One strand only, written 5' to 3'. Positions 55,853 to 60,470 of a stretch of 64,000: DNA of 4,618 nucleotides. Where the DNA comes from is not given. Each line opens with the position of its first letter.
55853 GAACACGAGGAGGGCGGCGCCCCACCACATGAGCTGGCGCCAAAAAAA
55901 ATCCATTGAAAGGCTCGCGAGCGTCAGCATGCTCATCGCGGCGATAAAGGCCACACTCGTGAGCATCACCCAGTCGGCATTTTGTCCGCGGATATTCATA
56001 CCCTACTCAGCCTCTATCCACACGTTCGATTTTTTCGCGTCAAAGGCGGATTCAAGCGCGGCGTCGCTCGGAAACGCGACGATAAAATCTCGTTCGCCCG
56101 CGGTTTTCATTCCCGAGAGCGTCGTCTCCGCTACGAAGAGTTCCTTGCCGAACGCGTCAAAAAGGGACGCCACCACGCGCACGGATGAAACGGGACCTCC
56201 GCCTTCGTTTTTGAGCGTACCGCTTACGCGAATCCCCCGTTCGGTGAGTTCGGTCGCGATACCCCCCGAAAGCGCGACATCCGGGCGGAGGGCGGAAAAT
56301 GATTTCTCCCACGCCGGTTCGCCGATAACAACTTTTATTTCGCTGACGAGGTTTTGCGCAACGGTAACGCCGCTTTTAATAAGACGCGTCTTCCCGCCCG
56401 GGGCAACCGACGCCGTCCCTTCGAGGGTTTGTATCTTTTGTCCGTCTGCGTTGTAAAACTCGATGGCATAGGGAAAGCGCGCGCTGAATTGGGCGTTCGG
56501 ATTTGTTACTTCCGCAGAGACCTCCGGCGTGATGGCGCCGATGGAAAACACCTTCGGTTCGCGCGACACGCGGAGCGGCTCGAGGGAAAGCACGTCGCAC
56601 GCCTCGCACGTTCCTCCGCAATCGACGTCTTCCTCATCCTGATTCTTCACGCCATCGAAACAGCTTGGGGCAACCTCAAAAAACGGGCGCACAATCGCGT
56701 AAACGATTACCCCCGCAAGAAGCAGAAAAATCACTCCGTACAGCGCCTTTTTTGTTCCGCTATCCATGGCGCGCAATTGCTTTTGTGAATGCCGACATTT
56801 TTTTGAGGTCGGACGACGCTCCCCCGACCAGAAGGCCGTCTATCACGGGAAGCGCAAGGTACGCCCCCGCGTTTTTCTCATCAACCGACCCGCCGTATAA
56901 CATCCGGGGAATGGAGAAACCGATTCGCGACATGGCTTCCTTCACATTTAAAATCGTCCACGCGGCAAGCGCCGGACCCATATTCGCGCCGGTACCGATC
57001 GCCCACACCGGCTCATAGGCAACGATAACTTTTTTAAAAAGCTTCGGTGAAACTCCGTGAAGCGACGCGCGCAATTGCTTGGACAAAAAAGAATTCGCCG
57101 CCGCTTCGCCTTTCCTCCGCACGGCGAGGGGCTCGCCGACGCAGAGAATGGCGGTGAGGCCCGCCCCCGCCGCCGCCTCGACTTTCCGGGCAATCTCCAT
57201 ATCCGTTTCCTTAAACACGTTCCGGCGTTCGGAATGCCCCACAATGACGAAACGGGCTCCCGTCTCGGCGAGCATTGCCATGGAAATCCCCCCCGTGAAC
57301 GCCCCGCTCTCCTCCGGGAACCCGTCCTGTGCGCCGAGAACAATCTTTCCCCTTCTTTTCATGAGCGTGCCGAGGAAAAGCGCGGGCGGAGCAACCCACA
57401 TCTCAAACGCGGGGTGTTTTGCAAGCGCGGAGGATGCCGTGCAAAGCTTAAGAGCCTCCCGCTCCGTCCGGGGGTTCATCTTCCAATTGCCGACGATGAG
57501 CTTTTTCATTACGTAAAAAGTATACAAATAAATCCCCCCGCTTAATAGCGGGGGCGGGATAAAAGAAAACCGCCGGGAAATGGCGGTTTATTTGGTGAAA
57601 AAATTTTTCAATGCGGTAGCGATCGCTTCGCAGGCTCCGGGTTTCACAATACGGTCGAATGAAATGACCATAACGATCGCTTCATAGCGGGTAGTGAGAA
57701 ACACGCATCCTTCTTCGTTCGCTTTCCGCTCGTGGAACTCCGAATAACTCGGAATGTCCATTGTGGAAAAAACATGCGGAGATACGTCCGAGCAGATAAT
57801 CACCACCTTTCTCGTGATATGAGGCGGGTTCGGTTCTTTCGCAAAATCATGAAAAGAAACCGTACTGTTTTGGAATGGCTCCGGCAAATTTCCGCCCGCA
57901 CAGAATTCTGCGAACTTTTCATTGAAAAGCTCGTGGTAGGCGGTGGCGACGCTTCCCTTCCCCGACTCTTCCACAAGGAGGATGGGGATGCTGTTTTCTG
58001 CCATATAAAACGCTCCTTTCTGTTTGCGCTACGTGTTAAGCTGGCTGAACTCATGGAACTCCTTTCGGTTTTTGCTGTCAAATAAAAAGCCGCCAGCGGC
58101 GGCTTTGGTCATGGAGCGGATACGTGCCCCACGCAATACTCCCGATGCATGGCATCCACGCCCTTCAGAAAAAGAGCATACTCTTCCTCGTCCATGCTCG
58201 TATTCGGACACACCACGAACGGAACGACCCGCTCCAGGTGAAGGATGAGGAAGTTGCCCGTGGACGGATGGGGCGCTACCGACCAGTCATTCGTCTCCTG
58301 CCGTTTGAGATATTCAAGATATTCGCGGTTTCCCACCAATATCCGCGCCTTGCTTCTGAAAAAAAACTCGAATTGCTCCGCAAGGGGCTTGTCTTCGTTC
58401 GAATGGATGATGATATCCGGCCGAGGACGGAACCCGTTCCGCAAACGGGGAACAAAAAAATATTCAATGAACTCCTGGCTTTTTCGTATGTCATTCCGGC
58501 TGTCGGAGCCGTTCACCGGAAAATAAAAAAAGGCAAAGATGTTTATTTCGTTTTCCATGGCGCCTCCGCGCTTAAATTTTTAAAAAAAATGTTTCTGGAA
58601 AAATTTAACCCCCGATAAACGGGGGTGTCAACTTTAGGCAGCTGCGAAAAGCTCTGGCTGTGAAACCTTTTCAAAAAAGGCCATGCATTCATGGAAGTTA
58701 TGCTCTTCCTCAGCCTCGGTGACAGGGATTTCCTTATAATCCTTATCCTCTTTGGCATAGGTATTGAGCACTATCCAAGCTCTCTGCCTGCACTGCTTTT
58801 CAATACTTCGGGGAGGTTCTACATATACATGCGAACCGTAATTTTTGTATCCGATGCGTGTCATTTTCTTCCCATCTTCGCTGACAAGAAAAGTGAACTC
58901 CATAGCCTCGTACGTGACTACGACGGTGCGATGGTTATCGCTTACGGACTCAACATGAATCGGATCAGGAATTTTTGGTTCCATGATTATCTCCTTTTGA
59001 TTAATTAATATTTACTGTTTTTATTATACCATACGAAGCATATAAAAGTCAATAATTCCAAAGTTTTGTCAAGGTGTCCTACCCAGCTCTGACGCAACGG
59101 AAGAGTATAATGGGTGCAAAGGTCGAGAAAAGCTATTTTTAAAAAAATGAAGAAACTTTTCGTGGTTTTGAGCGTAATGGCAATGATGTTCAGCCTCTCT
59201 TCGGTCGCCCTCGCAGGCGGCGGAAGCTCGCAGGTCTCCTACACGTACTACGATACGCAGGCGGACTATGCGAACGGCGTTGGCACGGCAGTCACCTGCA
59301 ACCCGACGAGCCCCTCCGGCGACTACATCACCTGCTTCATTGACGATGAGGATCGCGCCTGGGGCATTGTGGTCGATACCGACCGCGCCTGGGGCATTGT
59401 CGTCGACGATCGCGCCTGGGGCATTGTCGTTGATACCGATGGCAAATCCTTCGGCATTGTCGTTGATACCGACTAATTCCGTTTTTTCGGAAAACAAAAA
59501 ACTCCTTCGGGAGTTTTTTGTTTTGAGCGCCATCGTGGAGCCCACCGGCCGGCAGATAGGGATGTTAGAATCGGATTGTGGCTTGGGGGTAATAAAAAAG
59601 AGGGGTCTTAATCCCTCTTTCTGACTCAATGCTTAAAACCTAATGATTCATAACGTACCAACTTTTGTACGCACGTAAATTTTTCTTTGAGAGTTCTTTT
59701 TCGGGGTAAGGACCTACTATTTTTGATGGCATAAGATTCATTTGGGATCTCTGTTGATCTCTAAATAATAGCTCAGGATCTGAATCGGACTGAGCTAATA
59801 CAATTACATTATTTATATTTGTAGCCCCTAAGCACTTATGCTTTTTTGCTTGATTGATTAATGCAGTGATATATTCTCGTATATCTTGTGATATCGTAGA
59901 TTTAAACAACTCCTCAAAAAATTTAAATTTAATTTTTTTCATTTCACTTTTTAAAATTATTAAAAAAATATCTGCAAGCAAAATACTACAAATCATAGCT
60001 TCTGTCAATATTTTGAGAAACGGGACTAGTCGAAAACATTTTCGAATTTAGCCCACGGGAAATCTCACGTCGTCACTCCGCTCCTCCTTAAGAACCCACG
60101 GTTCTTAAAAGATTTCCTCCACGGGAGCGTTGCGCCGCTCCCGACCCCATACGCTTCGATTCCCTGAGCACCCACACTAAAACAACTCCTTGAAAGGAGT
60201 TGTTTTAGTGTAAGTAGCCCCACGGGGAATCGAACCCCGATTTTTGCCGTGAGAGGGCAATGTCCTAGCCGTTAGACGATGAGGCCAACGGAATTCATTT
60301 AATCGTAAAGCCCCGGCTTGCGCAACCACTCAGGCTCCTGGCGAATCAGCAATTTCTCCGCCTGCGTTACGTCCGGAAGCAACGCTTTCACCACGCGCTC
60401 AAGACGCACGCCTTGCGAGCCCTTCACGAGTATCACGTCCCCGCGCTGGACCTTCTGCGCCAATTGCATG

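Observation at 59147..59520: Secreted small protein with four tandem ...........-like repeats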

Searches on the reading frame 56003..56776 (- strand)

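Call 9: search_protein_families(library=pfam, proteins=[window:56003-56776:-], max_evalue=1)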
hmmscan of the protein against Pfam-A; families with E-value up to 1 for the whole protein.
window:56003-56776:- (257 aa): 1 family
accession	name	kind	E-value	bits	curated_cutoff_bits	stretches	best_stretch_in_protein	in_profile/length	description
PF05242.16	GLYCAM-1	-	0.2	12.2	25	1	70-151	33-119/135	Glycosylation-dependent cell adhesion molecule 1 (GlyCAM-1)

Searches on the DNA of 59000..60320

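Call 63: search_rna_families(source=window, start=59000, end=60320, threshold=evalue, max_evalue=1)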
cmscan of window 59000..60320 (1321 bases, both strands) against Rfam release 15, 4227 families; matches with E-value up to 1: 8.
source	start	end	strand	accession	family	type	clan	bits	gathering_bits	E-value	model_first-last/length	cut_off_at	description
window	60215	60286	-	RF00005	tRNA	Gene; tRNA;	CL00001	59.4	29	5.4e-12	1-71/71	no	tRNA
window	60163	60225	-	RF04197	mir-9457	Gene; miRNA;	-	27.9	90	0.0055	1-68/68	no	mir-9457 microRNA precursor family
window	60175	60209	+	RF04197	mir-9457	Gene; miRNA;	-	22.8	90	0.13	1-68/68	no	mir-9457 microRNA precursor family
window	60171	60214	-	RF00668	mir-302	Gene; miRNA;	CL00096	22.5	55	0.19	1-68/68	no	mir-302 microRNA precursor family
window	59470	59622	+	RF01770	rimP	Cis-reg; leader;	-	22.3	47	0.7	1-102/102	no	Gammaprotebacteria rimP leader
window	60216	60286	-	RF01684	mascRNA-menRNA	Gene;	-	20.9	42.5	0.24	1-56/56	no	MALAT1-associated small cytoplasmic RNA/MEN beta RNA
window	60172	60213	+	RF03498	mir-3145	Gene; miRNA;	-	20.4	98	0.62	1-84/84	no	mir-3145 microRNA precursor family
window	60201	60280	-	RF00233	Tymo_tRNA-like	Cis-reg;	-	17.6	40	0.69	1-84/84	no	Tymovirus/Pomovirus/Furovirus tRNA-like 3' UTR element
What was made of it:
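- Tried and rejected: Rfam at E<=1 over 59000-60320 found only the tRNA plus noise (call 63).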

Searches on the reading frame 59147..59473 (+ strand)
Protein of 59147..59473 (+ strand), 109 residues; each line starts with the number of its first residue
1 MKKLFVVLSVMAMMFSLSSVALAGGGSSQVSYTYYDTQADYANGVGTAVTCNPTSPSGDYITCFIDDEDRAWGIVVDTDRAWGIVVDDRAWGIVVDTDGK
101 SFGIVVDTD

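Call 9: search_protein_families(library=pfam, proteins=[window:59147-59473:+], max_evalue=1)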
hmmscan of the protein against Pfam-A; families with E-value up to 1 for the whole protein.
window:59147-59473:+ (109 aa): 1 family
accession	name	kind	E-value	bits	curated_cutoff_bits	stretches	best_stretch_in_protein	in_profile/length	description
PF20130.4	DUF6520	-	0.24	12.2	25.4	1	1-52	1-53/83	Family of unknown function (DUF6520)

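Call 11: find_homologous_proteins(query=window:59147-59473:+, max_evalue=10)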
Query seq(109 aa) (109 aa): 1 proteins with E <= 10 among 48 candidates.
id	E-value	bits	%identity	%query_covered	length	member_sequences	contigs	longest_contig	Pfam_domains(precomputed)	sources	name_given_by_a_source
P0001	2.8e-65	235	100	100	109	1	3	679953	-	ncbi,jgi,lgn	jgi:hypothetical protein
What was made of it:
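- The protein has no annotated family, and the word-index database search found only the protein itself (call 11).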

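Call 13: find_encoding_contigs(protein=P0001, flank=10000, max_places=6)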
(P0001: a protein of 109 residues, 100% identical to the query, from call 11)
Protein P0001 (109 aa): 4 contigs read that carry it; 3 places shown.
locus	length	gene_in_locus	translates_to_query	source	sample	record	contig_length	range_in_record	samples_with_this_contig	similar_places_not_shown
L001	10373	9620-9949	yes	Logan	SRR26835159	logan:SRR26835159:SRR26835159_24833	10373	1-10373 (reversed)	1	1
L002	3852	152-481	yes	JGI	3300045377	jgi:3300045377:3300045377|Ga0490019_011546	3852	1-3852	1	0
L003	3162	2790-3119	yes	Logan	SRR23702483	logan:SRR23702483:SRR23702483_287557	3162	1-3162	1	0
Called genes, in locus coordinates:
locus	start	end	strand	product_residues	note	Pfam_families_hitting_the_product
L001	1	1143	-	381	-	?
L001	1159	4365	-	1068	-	PF04563:RNA_pol_Rpb2_1, PF04561:RNA_pol_Rpb2_2, PF04565:RNA_pol_Rpb2_3, PF10385:RNA_pol_Rpb2_45, PF00562:RNA_pol_Rpb2_6, PF04560:RNA_pol_Rpb2_7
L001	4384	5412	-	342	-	PF02618:YceG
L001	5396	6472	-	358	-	PF01098:FTSW_RODA_SPOVE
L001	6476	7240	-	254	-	-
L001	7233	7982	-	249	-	PF00121:TIM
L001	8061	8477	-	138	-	-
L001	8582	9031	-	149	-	-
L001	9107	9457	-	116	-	-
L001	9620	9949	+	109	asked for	-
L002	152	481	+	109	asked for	-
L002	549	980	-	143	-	-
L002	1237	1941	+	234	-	PF04326:SLFN_AlbA_2 (weak)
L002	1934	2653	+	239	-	-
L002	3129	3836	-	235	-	PF02875:Mur_ligase_C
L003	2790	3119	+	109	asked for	-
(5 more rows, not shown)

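Call 14: list_cluster_members(proteins=[P0001])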
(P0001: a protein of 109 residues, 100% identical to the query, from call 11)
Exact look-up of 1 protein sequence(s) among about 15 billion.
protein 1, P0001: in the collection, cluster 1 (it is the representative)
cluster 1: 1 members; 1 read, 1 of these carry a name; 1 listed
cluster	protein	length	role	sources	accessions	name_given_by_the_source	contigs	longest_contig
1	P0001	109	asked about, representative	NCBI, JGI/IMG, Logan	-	hypothetical protein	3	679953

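Call 20: search_protein_representatives(protein=P0001)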
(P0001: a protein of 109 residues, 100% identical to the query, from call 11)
Query: 109 residues. Proteins with E-value up to 0.001 (for the whole library): 13; up to 1e-10: 5; up to 1e-30: 1. The best 13 are listed.
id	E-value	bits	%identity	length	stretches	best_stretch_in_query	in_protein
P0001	8.9e-66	234.9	100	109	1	1-109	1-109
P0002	1.2e-30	121.8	50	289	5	44-98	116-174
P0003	2.6e-29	117.6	44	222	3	1-97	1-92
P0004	1.2e-16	76.9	36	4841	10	40-76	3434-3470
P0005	1.4e-11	60.5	38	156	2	30-96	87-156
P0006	1.0e-05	41.7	43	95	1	25-86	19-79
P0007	1.6e-05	41.0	31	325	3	50-107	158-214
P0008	9.1e-05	38.6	41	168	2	67-109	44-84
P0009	2.0e-04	37.5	35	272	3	64-96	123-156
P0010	4.0e-04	36.5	35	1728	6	19-66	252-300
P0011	4.3e-04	36.5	36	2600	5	20-105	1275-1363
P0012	4.5e-04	36.4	35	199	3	67-95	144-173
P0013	8.7e-04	35.5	32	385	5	68-98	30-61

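Call 27: find_encoding_contigs(protein=P0003, flank=10000)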
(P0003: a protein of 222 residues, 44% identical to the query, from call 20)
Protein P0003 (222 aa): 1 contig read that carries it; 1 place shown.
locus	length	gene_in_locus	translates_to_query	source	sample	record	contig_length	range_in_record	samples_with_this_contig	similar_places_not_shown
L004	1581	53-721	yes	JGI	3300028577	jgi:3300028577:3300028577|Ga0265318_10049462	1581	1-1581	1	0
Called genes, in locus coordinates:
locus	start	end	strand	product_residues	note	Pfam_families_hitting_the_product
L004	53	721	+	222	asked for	-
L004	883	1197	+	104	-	-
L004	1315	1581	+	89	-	?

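Call 28: find_encoding_contigs(protein=P0002, flank=10000)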
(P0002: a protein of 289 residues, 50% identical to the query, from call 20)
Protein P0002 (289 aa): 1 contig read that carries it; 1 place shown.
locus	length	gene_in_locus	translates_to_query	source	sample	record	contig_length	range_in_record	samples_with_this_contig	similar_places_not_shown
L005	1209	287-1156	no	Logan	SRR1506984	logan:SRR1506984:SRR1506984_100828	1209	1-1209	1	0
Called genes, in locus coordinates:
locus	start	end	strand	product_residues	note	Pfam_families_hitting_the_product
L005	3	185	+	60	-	?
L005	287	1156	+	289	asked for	-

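Call 29: find_encoding_contigs(protein=P0006, flank=10000)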
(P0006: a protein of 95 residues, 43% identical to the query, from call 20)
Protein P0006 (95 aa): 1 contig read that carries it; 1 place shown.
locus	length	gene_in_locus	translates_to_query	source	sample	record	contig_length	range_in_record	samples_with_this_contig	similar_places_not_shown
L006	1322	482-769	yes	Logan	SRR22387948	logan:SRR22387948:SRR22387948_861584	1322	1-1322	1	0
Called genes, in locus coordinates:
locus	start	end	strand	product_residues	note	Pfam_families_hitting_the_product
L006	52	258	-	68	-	-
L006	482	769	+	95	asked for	-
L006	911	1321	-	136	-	?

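Call 30: predict_structure(protein=P0001)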
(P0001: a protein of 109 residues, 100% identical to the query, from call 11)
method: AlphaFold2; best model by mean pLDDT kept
length: 109 residues; sequences in the alignment: 1
mean_pLDDT: 49.4   pTM: 0.37
mean pLDDT of the five models: 49.4, 49.0, 47.7, 46.9, 41.6
residues with pLDDT >= 90: 0; 70-90: 6; 50-70: 40; < 50: 63
segments of 3 or more residues with pLDDT < 50: 3-5, 12-26, 68-73, 75-81, 83-109
pLDDT, mean of each block of 10 residues (from residue 1): 50 44 47 62 69 57 54 46 39 36 38
secondary structure, 60 per line:
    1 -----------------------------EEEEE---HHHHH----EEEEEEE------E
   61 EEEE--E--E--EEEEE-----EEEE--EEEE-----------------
elements in order: E30-34 H38-42 E47-53 E60-64 E73-77 E83-86 E89-92

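Call 41: search_protein_families(library=pfam, proteins=[P0005, P0006], max_evalue=10)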
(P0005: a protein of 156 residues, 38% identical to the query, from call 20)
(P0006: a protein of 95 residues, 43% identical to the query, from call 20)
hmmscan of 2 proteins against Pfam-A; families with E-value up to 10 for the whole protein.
P0005 (156 aa): 4 families
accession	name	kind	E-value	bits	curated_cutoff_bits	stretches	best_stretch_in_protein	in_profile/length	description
PF24688.1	SseK_NleB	-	0.035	13.7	25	1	51-68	68-85/317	SseK/NleB family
PF17788.7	HypF_C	-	0.073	14.2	23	0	118-144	5-31/99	HypF Kae1-like domain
PF02879.22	PGM_PMM_II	-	0.13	13.2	29.3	0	45-68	71-94/103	Phosphoglucomutase/phosphomannomutase, alpha/beta/alpha domain II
PF25315.1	BPTI_nem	-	0.14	12.8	27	1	68-94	49-75/77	BPTI-like like domain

P0006 (95 aa): 0 families

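Call 51: find_encoding_contigs(protein=P0005, flank=10000)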
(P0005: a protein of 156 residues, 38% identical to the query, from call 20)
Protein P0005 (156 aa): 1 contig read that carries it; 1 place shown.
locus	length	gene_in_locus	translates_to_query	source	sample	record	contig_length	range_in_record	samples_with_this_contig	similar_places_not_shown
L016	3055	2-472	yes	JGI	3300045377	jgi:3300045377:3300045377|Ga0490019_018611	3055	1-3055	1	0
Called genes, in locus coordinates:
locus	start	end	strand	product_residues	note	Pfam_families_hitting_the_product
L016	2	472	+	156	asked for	?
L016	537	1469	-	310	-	PF00389:2-Hacid_dh, PF02826:2-Hacid_dh_C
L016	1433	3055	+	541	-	?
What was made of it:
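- On Multi-core RiPP precursor: L016: a 2-hydroxyacid dehydrogenase (call 51).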

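Call 69: search_protein_families(library=phrogs, proteins=[window:59147-59473:+, L002:549-977:-, L002:1237-1938:+, L002:1928-2650:+], max_evalue=0.01)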
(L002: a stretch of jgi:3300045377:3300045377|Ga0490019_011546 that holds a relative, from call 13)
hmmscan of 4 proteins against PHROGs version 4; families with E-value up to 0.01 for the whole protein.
window:59147-59473:+ (109 aa): 0 families

L002:549-977:- (142 aa): 0 families

L002:1237-1938:+ (234 aa): 0 families

L002:1928-2650:+ (241 aa): 0 families

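Call 70: search_protein_families(library=padloc, proteins=[L002:549-977:-, L002:1237-1938:+, L002:1928-2650:+], max_evalue=0.01)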
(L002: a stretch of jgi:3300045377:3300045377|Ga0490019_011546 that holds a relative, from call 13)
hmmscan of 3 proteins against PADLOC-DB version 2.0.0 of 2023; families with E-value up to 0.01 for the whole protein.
L002:549-977:- (142 aa): 0 families

L002:1237-1938:+ (234 aa): 0 families

L002:1928-2650:+ (241 aa): 0 families

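Call 71: search_protein_families(library=ncbifam, proteins=[window:59147-59473:+, P0006, L002:1237-1938:+, L002:1928-2650:+], max_evalue=0.1)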
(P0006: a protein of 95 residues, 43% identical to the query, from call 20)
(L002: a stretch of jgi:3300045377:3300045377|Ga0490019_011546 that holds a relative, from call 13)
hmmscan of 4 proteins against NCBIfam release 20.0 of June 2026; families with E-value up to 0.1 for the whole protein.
window:59147-59473:+ (109 aa): 3 families
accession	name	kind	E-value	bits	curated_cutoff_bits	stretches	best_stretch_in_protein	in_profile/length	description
NF045725.1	TmcD_fam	equivalog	0.0013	17.7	440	1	40-107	298-362/412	electron transfer complex subunit TmcD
NF053514.2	JUQZ_fam_ocin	equivalog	0.035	14.4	40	1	1-32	1-32/107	BLB8/JUQZ-1 family protein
NF040942.2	hypo_ExtJ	equivalog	0.05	14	52.5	1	1-26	1-26/77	selenite/tellurite reduction operon protein ExtJ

P0006 (95 aa): 1 family
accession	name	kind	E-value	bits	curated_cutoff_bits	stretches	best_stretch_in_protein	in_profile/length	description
NF033801.3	NprX_fam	subfamily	0.065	13.1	33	0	1-22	1-20/42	NprX family peptide pheromone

L002:1237-1938:+ (234 aa): 1 family
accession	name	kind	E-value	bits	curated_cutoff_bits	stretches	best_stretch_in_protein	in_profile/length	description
TIGR01099.1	galU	equivalog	0.042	13.4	326.8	1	69-157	97-180/261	UTP--glucose-1-phosphate uridylyltransferase GalU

L002:1928-2650:+ (241 aa): 0 families
